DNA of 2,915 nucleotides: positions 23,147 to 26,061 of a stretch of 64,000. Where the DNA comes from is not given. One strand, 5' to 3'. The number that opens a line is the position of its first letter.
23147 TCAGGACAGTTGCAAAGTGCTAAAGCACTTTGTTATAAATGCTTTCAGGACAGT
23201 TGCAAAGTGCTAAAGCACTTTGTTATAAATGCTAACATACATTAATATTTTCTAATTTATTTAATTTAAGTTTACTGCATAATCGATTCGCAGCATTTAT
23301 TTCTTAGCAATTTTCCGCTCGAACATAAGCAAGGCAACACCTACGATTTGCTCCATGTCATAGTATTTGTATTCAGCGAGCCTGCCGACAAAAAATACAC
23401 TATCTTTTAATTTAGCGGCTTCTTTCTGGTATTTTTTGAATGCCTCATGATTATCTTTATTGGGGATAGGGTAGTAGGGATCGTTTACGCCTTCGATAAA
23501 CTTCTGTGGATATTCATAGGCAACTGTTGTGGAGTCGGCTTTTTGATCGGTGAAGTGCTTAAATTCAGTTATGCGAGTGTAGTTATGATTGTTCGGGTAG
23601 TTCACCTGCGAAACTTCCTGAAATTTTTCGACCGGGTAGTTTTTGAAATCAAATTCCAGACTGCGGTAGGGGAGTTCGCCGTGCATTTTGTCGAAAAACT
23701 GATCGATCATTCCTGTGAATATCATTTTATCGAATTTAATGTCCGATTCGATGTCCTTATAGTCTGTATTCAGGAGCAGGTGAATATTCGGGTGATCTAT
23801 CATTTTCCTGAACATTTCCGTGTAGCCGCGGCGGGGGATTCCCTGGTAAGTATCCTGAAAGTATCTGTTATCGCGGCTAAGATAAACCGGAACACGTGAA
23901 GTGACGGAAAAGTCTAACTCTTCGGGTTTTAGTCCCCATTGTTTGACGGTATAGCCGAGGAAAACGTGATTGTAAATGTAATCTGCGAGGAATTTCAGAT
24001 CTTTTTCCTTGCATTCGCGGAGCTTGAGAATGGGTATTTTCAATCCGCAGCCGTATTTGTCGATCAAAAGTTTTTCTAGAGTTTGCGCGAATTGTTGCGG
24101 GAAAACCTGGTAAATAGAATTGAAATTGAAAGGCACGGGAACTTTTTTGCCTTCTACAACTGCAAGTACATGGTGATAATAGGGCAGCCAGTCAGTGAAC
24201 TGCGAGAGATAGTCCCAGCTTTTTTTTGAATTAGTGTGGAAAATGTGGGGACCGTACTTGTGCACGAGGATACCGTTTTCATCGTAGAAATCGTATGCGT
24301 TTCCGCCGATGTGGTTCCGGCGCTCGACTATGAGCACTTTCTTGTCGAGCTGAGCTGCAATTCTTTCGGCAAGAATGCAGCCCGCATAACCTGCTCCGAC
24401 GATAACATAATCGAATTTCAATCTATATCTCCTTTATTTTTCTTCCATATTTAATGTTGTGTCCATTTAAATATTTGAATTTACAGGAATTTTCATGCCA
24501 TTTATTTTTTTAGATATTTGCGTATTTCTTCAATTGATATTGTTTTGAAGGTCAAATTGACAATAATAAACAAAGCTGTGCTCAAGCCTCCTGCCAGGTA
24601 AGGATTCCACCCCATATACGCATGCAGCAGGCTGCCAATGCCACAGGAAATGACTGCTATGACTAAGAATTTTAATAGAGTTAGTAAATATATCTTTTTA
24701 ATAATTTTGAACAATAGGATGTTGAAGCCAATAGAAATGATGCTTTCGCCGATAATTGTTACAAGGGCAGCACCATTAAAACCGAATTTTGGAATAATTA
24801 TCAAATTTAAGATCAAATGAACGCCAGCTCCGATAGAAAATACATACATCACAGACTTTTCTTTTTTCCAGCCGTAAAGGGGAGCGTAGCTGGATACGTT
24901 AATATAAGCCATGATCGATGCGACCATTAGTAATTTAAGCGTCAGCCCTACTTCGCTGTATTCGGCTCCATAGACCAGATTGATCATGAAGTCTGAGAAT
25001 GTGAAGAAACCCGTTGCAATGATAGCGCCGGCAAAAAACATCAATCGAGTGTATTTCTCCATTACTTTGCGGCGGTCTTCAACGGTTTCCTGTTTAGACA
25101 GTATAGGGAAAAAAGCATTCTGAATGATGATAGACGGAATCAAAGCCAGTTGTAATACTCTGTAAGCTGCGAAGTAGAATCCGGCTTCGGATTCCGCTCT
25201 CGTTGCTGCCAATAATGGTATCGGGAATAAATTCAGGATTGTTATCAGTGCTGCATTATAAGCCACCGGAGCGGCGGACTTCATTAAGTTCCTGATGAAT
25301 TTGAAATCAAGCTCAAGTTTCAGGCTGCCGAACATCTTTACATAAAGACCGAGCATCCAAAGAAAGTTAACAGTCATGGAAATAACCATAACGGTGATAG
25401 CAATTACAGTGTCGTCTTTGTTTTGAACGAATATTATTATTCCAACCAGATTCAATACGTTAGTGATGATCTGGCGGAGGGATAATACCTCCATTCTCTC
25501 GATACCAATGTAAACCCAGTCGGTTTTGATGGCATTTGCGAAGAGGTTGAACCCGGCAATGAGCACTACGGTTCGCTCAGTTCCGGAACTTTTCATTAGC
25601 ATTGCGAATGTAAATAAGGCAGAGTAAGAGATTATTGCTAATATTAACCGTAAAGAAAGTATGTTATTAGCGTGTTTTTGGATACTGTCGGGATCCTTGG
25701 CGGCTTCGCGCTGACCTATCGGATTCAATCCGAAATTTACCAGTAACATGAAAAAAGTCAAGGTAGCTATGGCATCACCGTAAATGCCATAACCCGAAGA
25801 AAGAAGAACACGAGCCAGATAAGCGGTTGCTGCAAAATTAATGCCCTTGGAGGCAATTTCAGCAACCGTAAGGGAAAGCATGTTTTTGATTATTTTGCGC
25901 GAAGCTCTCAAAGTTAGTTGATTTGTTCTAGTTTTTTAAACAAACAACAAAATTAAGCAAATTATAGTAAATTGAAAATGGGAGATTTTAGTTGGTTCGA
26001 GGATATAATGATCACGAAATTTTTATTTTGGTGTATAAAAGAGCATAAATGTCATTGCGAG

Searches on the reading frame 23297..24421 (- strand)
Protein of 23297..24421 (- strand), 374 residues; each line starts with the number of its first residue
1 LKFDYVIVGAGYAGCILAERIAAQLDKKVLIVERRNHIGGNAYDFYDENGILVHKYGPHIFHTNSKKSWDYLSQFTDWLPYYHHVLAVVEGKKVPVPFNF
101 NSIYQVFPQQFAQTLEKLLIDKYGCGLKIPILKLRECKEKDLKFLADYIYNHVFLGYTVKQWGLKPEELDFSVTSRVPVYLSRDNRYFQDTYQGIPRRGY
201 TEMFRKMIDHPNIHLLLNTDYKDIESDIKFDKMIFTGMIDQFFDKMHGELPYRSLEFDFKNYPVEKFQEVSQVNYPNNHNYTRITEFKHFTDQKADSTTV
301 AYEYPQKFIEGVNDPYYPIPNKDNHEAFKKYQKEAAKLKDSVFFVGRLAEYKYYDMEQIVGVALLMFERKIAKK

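Call 69: search_protein_families(library=pfam, proteins=[window:23297-24421:-], max_evalue=0.0001)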
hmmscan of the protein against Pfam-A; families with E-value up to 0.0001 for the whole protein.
window:23297-24421:- (374 aa): 4 families
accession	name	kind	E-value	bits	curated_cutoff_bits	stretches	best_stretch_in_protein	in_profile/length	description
PF03275.19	GLF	-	2.8e-76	256.2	26.3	1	153-353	2-203/203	UDP-galactopyranose mutase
PF13450.12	NAD_binding_8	-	1.6e-18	67.1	21.9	1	7-75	1-68/68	NAD(P)-binding Rossmann-like domain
PF12831.13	FAD_oxidored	-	1e-05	25.4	27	0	4-42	1-38/416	FAD dependent oxidoreductase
PF00070.33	Pyr_redox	-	2.5e-05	25.1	22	0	6-44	3-39/82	Pyridine nucleotide-disulphide oxidoreductase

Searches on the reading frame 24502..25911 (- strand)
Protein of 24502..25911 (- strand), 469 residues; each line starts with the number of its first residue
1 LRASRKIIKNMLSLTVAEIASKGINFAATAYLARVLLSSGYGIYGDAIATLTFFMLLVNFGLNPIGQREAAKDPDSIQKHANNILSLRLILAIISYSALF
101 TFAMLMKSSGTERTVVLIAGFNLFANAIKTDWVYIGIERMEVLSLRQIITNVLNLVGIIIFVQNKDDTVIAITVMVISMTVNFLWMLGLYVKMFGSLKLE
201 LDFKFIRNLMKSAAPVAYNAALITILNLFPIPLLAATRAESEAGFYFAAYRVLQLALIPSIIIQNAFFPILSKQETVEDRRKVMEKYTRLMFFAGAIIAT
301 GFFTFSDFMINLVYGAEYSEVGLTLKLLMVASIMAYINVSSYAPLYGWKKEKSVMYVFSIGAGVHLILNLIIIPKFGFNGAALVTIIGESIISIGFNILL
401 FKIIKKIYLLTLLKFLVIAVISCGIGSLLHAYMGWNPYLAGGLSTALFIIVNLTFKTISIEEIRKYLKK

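Call 69: search_protein_families(library=pfam, proteins=[window:24502-25911:-], max_evalue=0.0001)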
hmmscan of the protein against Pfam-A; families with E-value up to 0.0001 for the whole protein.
window:24502-25911:- (469 aa): 2 families
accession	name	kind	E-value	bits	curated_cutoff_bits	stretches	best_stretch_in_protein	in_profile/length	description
PF01943.22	Polysacc_synt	-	1.3e-25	90.8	28.2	1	8-273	2-272/274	Polysaccharide biosynthesis protein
PF13440.11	Polysacc_synt_3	-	1.5e-11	44.6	23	1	32-320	2-290/293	Polysaccharide biosynthesis protein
